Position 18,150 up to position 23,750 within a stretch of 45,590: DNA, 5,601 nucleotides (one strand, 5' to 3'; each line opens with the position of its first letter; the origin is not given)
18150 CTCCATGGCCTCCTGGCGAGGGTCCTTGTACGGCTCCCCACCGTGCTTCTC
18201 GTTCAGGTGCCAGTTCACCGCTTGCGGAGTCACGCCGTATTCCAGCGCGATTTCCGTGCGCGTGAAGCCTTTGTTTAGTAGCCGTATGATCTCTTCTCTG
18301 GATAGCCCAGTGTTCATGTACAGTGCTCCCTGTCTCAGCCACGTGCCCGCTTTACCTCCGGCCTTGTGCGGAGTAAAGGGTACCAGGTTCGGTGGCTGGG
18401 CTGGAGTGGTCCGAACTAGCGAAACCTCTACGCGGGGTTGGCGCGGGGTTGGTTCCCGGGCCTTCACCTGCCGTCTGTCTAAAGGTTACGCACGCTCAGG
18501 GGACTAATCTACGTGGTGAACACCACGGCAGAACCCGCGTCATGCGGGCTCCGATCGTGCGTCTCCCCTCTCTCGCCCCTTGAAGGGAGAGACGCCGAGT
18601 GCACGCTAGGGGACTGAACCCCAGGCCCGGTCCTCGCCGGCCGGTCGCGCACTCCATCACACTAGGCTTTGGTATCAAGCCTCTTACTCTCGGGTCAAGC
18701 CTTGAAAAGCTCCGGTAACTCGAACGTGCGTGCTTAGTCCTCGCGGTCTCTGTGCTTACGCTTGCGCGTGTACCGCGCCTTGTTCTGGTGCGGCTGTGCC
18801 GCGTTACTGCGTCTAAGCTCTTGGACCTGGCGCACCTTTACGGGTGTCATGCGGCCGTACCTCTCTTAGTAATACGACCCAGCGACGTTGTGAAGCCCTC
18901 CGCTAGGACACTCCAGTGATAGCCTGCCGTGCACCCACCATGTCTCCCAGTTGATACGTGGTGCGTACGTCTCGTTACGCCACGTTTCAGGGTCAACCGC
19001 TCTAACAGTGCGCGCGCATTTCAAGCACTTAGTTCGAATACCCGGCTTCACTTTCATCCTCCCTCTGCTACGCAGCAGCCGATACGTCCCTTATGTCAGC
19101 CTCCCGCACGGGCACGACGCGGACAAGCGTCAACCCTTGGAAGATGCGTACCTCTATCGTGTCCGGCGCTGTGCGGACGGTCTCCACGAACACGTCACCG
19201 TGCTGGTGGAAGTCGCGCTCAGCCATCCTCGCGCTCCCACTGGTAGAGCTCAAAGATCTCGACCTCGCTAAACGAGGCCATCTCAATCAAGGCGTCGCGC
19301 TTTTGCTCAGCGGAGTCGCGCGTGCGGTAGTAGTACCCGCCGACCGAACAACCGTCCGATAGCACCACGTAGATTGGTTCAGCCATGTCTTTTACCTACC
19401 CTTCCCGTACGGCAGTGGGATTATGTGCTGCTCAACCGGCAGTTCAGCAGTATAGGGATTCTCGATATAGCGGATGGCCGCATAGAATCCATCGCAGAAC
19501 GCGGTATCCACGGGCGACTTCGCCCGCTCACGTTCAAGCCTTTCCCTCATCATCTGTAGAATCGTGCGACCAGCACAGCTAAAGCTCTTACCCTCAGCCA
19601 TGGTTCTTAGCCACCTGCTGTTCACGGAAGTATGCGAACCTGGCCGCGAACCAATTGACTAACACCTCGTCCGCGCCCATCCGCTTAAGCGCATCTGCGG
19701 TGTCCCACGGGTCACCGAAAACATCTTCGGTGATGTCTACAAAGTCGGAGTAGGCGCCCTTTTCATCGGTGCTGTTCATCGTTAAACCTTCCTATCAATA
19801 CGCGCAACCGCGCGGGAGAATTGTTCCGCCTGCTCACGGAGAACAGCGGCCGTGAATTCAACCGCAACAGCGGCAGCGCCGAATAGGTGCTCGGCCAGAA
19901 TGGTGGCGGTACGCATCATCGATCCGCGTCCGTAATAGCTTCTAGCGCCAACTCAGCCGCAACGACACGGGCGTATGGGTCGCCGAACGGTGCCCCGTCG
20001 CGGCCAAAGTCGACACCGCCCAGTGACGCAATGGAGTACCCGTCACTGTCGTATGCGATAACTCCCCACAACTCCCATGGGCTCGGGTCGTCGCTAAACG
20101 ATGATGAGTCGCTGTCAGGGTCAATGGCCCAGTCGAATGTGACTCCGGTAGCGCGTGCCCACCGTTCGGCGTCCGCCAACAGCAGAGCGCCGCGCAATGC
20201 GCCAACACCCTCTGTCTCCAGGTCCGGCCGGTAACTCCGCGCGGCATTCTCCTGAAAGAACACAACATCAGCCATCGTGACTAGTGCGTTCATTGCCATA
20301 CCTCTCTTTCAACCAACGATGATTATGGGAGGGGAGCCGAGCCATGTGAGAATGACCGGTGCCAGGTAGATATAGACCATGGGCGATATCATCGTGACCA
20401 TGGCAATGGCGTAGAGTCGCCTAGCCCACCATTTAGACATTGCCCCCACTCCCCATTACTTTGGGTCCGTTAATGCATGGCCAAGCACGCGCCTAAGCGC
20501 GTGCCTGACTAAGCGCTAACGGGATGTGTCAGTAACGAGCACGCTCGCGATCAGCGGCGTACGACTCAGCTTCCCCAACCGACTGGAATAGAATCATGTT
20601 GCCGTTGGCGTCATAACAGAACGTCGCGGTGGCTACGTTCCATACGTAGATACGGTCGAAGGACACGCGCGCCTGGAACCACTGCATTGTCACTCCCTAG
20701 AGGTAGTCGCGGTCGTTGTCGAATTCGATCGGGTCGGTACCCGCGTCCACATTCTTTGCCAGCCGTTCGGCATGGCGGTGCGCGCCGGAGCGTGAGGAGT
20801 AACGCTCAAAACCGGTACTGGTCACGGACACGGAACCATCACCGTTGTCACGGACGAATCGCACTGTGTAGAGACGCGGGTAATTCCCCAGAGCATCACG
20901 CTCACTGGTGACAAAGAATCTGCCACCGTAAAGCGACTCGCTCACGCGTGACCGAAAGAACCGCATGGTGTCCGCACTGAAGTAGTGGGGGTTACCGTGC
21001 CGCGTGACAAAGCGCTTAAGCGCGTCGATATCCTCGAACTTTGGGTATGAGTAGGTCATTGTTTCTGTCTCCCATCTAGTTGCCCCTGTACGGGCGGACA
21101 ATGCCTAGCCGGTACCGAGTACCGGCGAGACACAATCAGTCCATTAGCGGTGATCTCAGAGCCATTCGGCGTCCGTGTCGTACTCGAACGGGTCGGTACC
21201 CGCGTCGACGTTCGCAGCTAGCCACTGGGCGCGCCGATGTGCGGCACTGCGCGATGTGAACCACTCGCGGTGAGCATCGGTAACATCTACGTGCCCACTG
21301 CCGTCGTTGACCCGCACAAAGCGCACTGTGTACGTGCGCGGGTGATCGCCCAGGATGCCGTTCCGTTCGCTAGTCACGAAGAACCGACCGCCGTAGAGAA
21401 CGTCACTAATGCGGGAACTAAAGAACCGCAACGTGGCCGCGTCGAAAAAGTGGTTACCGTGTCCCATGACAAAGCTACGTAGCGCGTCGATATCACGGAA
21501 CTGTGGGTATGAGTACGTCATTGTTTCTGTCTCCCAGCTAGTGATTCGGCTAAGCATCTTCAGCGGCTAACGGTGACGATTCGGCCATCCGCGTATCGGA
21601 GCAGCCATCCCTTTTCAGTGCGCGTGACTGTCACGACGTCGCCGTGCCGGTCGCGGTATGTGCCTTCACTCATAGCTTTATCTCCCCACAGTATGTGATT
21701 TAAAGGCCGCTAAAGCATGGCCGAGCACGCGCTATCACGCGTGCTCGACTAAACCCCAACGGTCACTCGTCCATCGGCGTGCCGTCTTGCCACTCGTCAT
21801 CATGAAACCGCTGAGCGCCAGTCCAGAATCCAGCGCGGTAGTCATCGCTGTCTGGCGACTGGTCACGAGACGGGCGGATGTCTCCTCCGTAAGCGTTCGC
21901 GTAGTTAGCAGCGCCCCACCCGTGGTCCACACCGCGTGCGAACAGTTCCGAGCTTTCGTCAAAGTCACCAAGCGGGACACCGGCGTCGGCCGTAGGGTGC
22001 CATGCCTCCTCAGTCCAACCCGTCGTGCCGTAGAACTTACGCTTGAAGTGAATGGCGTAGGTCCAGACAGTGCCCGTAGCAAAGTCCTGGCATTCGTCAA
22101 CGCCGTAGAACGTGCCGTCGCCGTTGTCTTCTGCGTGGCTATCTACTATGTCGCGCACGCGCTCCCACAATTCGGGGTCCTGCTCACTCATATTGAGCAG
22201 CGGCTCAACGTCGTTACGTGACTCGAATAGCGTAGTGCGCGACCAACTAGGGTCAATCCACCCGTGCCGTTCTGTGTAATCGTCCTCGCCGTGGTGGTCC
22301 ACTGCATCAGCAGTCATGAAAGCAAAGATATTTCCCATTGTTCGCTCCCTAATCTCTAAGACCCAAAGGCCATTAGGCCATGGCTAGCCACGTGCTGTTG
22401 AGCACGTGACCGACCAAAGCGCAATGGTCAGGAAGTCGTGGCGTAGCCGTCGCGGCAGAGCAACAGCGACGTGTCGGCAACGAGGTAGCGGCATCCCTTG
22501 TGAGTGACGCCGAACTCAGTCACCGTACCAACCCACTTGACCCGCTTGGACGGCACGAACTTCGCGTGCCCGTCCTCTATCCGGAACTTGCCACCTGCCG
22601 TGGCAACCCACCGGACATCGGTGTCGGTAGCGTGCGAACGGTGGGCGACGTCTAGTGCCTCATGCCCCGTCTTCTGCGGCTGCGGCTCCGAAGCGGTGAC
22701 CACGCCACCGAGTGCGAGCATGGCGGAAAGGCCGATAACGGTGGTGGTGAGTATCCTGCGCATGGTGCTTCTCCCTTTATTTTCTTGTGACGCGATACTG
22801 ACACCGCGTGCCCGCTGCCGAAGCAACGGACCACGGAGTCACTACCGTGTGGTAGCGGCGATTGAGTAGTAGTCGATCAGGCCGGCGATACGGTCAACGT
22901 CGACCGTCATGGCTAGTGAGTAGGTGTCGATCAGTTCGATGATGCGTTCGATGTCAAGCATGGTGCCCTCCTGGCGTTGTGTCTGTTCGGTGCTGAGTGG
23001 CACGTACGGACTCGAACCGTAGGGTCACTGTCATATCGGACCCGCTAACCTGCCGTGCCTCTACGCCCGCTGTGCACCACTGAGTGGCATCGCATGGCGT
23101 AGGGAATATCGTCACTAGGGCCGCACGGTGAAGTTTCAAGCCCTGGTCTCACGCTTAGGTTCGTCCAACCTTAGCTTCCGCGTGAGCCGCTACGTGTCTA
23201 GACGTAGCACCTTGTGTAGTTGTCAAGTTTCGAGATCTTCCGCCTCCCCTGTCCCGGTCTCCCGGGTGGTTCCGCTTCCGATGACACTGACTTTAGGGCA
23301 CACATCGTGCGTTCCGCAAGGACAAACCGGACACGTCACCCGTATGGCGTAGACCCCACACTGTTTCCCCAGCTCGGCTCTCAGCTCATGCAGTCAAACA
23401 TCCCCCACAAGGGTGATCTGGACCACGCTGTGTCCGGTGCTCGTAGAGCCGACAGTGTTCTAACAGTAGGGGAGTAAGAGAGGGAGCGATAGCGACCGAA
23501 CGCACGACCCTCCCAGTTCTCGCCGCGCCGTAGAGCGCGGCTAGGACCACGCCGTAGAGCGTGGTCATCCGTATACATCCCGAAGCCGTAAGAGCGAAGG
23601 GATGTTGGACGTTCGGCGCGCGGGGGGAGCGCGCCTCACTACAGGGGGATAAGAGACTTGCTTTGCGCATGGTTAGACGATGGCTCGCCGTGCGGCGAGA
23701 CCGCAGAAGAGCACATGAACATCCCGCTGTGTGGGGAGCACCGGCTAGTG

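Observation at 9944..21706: Regular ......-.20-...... units spanning stop codons and ribosome-binding sites of the leftward arm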

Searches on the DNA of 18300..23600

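Call 72: search_rna_families(source=window, start=18300, end=23600, threshold=evalue, max_evalue=1)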
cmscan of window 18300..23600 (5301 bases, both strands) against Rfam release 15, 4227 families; matches with E-value up to 1: 0.
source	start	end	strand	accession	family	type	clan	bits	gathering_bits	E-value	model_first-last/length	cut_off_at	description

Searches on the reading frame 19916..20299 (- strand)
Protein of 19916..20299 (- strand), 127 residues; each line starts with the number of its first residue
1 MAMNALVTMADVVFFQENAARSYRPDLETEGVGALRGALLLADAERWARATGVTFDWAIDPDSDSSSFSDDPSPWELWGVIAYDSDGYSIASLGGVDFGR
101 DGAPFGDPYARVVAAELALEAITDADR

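Call 11: search_protein_families(library=phrogs, proteins=[window:19916-20299:-])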
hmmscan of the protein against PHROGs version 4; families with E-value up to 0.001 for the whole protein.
window:19916-20299:- (127 aa): 0 families

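Call 13: search_protein_families(library=pfam, proteins=[window:19916-20299:-], max_evalue=0.01)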
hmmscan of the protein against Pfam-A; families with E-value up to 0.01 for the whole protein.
window:19916-20299:- (127 aa): 0 families

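Call 61: search_protein_families(library=phrogs, proteins=[window:19916-20299:-], max_evalue=0.0001)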
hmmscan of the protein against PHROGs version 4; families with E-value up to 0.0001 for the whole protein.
window:19916-20299:- (127 aa): 0 families
